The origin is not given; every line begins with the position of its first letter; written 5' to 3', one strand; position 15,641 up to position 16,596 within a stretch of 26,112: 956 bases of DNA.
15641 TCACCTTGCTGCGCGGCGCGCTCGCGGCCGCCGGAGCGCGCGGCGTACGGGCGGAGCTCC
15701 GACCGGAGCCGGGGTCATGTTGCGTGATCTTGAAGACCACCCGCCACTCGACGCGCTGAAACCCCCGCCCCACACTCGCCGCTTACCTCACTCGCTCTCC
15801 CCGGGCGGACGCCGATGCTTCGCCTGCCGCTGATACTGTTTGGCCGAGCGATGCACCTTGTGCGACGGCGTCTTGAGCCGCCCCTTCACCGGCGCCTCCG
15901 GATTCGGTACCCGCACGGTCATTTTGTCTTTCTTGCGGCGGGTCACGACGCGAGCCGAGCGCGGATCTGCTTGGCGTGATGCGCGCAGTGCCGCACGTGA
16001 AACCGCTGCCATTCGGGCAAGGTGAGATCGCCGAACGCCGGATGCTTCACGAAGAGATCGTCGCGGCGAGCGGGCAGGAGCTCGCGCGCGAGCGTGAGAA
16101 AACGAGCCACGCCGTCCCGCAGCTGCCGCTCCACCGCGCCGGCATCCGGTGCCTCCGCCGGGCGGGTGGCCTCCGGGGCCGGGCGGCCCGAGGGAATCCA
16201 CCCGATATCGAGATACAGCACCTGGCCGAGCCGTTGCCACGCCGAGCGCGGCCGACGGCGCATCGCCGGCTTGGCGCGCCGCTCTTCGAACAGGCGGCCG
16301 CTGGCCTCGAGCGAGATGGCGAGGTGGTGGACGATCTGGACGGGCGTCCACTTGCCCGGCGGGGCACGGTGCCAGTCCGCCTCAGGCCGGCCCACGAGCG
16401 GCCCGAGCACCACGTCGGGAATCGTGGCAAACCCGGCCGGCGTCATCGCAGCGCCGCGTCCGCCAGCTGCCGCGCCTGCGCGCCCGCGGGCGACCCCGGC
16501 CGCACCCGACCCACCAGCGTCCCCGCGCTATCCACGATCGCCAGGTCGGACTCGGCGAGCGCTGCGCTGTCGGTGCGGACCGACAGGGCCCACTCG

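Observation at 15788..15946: Hidden 52-aa basic protein resembling ArfA/BrfA ribosome-rescue factors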

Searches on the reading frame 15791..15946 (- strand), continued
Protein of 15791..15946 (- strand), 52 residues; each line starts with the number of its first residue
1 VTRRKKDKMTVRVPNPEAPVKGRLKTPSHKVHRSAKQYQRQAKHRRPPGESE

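Call 67: search_protein_families(library=pfam, proteins=[L024:5205-5855:+, L001:2857-3519:+, L003:3148-3492:+, L030:3129-3851:+], max_evalue=0.1)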
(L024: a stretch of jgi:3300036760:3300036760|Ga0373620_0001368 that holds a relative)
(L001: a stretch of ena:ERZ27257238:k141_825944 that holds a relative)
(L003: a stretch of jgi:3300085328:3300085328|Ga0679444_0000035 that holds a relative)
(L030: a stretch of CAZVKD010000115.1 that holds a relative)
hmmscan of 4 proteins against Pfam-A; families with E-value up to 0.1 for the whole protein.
L024:5205-5855:+ (216 aa): 0 families

L001:2857-3519:+ (220 aa): 1 family
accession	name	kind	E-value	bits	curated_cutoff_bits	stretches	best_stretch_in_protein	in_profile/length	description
PF11752.14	DUF3309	-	0.089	13.4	22.3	0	67-80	21-34/50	Protein of unknown function (DUF3309)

L003:3148-3492:+ (114 aa): 2 families
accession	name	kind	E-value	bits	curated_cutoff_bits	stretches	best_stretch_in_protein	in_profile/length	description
PF07152.18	YaeQ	-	0.0079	16.3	25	1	45-109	35-99/173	YaeQ protein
PF11179.13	DUF2967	-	0.026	12.8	25.3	1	1-108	119-228/961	Protein of unknown function (DUF2967)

L030:3129-3851:+ (240 aa): 2 families
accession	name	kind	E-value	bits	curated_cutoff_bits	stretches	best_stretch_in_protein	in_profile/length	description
PF13379.11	NMT1_2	-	0.052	13.8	24.7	1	45-153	53-151/252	NMT1-like family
PF06085.16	Rz1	-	0.067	13.4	27.9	0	20-41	15-36/41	Lipoprotein Rz1 precursor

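Call 74: predict_structure(alignment_id=A2)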
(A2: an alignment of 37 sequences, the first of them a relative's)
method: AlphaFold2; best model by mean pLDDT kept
length: 52 residues; sequences in the alignment: 37
mean_pLDDT: 79.6   pTM: 0.21
mean pLDDT of the five models: 79.6, 72.6, 72.4, 71.2, 69.8
residues with pLDDT >= 90: 0; 70-90: 46; 50-70: 6; < 50: 0
segments of 3 or more residues with pLDDT < 50: none
pLDDT, mean of each block of 10 residues (from residue 1): 72 83 85 84 78 58
secondary structure: DSSP gave nothing for this model
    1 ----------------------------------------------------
elements in order:

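Call 86: find_related_loci(query=A4, collection=viral_contigs, flank=5000)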
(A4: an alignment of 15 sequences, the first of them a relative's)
Query A4 (49 aa) in viral_contigs; peptide patterns used: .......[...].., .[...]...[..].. (x = any residue, [..] = any of these).
58 stretches matched a pattern; 2 encode a relative of the query (tblastn E <= 1e-3); 2 distinct loci.
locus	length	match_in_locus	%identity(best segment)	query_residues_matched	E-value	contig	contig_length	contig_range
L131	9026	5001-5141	42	4-48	7e-6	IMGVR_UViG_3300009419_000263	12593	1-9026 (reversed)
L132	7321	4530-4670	42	4-48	7e-6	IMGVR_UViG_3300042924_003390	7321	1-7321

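Call 89: search_protein_families(library=pfam, proteins=[L131:5013-5141:+, L132:4542-4670:+], max_evalue=10)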
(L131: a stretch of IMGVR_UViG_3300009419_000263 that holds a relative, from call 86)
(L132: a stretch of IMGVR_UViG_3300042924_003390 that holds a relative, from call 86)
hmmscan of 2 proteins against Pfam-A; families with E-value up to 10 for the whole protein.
L131:5013-5141:+ (43 aa): 1 family
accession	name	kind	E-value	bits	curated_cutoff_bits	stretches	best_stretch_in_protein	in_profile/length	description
PF23876.1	DUF7230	-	0.00012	22.6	27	1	17-39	12-34/42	Family of unknown function (DUF7230)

L132:4542-4670:+ (43 aa): 1 family
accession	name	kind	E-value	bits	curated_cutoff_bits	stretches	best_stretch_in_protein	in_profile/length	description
PF23876.1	DUF7230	-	0.00012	22.6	27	1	17-39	12-34/42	Family of unknown function (DUF7230)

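Call 90: search_dna_similar(query=L131:5013-5141:+, collection=phages, mode=protein, max_evalue=0.01, max_rows=20)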
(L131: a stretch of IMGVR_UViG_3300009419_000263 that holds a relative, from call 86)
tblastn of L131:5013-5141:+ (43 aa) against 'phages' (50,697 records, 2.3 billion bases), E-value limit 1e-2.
Records with a match: 55; places in all: 55; records where one place covers at least 80% of the query: 0.
Best place of each record, by identity: 90-95% 10; 80-90% 15; 60-80% 30.
By first word of the organism name: Mycobacterium 55.
By host as written in the record: Mycobacterium smegmatis mc2 155 34; Mycobacterium smegmatis mc#155 12; Mycobacterium smegmatis mc2155 4; Mycobacterium phlei GTIS10 3; Mycobacteriophage smegmatis mc2 155 1; Mycobacterium abscessus GD01 1.
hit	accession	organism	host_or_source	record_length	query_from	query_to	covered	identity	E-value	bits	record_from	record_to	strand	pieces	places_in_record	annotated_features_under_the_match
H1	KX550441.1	Mycobacterium phage LittleGuy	Mycobacterium smegmatis mc2155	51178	1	24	56%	79.2%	7e-4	39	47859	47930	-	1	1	hypothetical protein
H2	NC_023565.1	Mycobacterium phage Nyxis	Mycobacterium smegmatis mc2 155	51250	1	24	56%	79.2%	7e-4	39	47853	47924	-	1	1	81: hypothetical protein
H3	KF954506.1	Mycobacterium phage Nyxis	Mycobacterium smegmatis mc2 155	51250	1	24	56%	79.2%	7e-4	39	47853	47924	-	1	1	81: hypothetical protein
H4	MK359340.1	Mycobacterium phage Phontbonne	Mycobacterium smegmatis mc2 155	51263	1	24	56%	79.2%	7e-4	39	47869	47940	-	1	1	82: hypothetical protein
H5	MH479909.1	Mycobacterium phage Commander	Mycobacterium smegmatis mc2 155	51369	1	24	56%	79.2%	7e-4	39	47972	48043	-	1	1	80: hypothetical protein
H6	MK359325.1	Mycobacterium phage Eros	Mycobacterium smegmatis mc2 155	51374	1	24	56%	79.2%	7e-4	39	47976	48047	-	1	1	82: hypothetical protein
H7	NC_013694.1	Mycobacterium phage Peaches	Mycobacterium smegmatis mc2 155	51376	1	24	56%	79.2%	7e-4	39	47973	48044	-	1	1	80: hypothetical protein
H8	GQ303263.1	Mycobacterium phage Peaches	Mycobacterium smegmatis mc2 155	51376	1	24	56%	79.2%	7e-4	39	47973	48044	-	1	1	80: hypothetical protein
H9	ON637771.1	Mycobacterium phage Taquarus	Mycobacterium smegmatis mc#155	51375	1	24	56%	79.2%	7e-4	39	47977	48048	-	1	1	81: hypothetical protein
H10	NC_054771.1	Mycobacterium phage MA5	Mycobacterium smegmatis mc#155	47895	1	24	56%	79.2%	1e-3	39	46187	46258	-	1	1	82: hypothetical protein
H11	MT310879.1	Mycobacterium phage MA5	Mycobacterium smegmatis mc#155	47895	1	24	56%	79.2%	1e-3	39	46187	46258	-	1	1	82: hypothetical protein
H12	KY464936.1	Mycobacterium phage Idleandcovert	Mycobacteriophage smegmatis mc2 155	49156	1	24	56%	79.2%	2e-3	39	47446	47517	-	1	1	none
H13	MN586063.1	Mycobacterium phage Isca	Mycobacterium abscessus GD01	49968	1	24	56%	79.2%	2e-3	38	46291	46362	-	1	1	80: hypothetical protein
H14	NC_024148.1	Mycobacterium phage Phantastic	Mycobacterium smegmatis mc2 155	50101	1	24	56%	79.2%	2e-3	38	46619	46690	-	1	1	85: hypothetical protein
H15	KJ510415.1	Mycobacterium phage Phantastic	Mycobacterium smegmatis mc2 155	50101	1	24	56%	79.2%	2e-3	38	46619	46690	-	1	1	85: hypothetical protein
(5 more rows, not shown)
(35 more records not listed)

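Call 91: get_annotated_region(hit=H7, flank=1200)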
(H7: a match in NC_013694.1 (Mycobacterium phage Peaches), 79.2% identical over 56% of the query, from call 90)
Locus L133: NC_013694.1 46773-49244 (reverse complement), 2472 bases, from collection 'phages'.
description: Mycobacterium phage Peaches, complete genome.
organism: Mycobacterium phage Peaches (NCBI taxid 2919546)
taxonomy: Viruses; Duplodnaviria; Heunggongvirae; Uroviricota; Caudoviricetes; Backyardiganvirus; Backyardiganvirus peaches
host: Mycobacterium smegmatis mc2 155; source: soil; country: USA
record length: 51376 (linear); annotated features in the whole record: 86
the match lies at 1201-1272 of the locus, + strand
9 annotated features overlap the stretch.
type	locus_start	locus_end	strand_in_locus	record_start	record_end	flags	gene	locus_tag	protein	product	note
CDS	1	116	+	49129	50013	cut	85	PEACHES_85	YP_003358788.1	hypothetical protein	gp85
CDS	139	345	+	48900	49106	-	84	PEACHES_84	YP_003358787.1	hypothetical protein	gp84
CDS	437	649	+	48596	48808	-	83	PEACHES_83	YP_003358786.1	hypothetical protein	gp83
CDS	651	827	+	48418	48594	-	82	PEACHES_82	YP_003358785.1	hypothetical protein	gp82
CDS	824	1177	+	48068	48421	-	81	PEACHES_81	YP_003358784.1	hypothetical protein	gp81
CDS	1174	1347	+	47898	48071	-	80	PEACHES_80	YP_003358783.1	hypothetical protein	gp80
CDS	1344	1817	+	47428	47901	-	79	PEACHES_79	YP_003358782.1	hypothetical protein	gp79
CDS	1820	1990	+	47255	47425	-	78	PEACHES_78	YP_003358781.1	HNH endonuclease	gp78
CDS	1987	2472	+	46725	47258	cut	77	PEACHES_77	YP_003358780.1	DNA methyltransferase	gp77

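Call 93: search_protein_families(library=phrogs, proteins=[L133:1174-1344:+, L131:5013-5141:+, P0139, P0143, window:15791-15946:-, P0153], max_evalue=1)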
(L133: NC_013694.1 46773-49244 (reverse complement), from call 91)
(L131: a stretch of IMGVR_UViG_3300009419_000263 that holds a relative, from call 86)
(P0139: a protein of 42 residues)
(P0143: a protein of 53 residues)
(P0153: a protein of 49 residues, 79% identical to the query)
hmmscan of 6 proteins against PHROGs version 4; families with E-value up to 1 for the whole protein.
L133:1174-1344:+ (57 aa): 4 families
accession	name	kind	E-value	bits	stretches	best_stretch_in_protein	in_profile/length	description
phrog_855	-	unknown function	2.2e-25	89.4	1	12-56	2-46/46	-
phrog_2057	-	unknown function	6.5e-12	46.2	1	17-48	3-33/53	-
phrog_17960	-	unknown function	0.0055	18.1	1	29-51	22-43/45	-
phrog_11957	-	unknown function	0.031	15.3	1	24-50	14-40/48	-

L131:5013-5141:+ (43 aa): 6 families
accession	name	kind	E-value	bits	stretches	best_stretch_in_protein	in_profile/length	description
phrog_2057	-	unknown function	1.7e-09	38.5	1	8-29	3-24/53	-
phrog_855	-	unknown function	2e-09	38.3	1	5-33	4-32/46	-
phrog_11957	-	unknown function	0.00013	22.9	1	11-34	10-33/48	-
phrog_6310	-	unknown function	0.0044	17.7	1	17-39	12-34/42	-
phrog_37108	-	unknown function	0.0057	17.9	1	22-38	28-44/48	-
phrog_18092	-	unknown function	0.16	12.8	1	26-39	23-36/43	-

P0139 (42 aa): 3 families
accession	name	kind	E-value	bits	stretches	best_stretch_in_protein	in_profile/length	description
phrog_2701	-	unknown function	0.0056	17.7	1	20-40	22-42/46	-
phrog_6310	-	unknown function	0.0066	17.2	1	18-40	13-35/42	-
phrog_18092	-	unknown function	0.14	13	1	25-38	22-35/43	-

P0143 (53 aa): 3 families
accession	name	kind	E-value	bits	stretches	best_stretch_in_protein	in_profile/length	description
phrog_18092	-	unknown function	0.026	15.4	1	24-38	22-36/43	-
phrog_2701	-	unknown function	0.062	14.3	1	19-40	22-43/46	-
phrog_6310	-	unknown function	0.25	12.2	1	20-38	16-34/42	-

window:15791-15946:- (52 aa): 1 family
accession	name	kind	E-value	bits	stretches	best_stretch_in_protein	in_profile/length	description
phrog_17730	-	unknown function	0.45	11.3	1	5-22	7-22/56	-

P0153 (49 aa): 1 family
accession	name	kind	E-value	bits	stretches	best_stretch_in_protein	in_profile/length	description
phrog_6310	-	unknown function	0.56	11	1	28-43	18-33/42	-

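Call 99: search_protein_families(library=phrogs, proteins=[L020:5223-6140:+, L020:4235-4639:+, L020:498-896:+, L020:3493-3834:+, L020:2960-3265:+, L020:3838-4005:+, L131:3619-4191:+, L131:6876-7349:+], max_evalue=0.001)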
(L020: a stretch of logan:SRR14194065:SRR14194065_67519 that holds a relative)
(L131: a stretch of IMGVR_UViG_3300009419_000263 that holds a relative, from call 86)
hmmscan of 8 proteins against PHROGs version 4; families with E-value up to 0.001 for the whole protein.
L020:5223-6140:+ (306 aa): 1 family
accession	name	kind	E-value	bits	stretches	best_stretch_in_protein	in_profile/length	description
phrog_1250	-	unknown function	7.2e-73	246.4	1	42-306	69-327/327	unknown function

L020:4235-4639:+ (135 aa): 0 families

L020:498-896:+ (133 aa): 0 families

L020:3493-3834:+ (114 aa): 1 family
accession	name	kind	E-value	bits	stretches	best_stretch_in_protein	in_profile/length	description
phrog_3292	-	unknown function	6.3e-05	23.3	1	12-94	114-192/436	-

L020:2960-3265:+ (102 aa): 0 families

L020:3838-4005:+ (56 aa): 0 families

L131:3619-4191:+ (191 aa): 2 families
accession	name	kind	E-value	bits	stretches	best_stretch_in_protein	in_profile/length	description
phrog_3842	-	unknown function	2.3e-30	107.1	1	23-190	25-204/206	-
phrog_2878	-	unknown function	0.00019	21.3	1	17-92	126-199/631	-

L131:6876-7349:+ (158 aa): 1 family
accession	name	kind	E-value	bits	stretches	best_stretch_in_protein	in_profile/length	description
phrog_7971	-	unknown function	4.9e-08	34.2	1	58-141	24-104/124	-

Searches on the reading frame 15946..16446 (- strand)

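Call 4: search_protein_families(library=pfam, proteins=[window:15946-16446:-], max_evalue=1)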
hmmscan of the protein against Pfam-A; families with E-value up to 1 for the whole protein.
window:15946-16446:- (167 aa): 3 families
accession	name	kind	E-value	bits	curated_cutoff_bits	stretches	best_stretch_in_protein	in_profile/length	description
PF12867.12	DinB_2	-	1.9e-13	51.4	24.8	1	19-161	15-128/128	DinB superfamily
PF07606.16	DUF1569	-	1.9e-10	41.5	21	1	30-162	30-150/152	Protein of unknown function (DUF1569)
PF11716.13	MDMPI_N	-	0.055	14.6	24.2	1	22-160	17-138/140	Mycothiol maleylpyruvate isomerase N-terminal domain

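Call 5: search_protein_families(library=ncbifam, proteins=[window:15946-16446:-], max_evalue=1)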
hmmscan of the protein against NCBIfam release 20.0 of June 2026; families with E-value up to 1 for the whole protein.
window:15946-16446:- (167 aa): 0 families
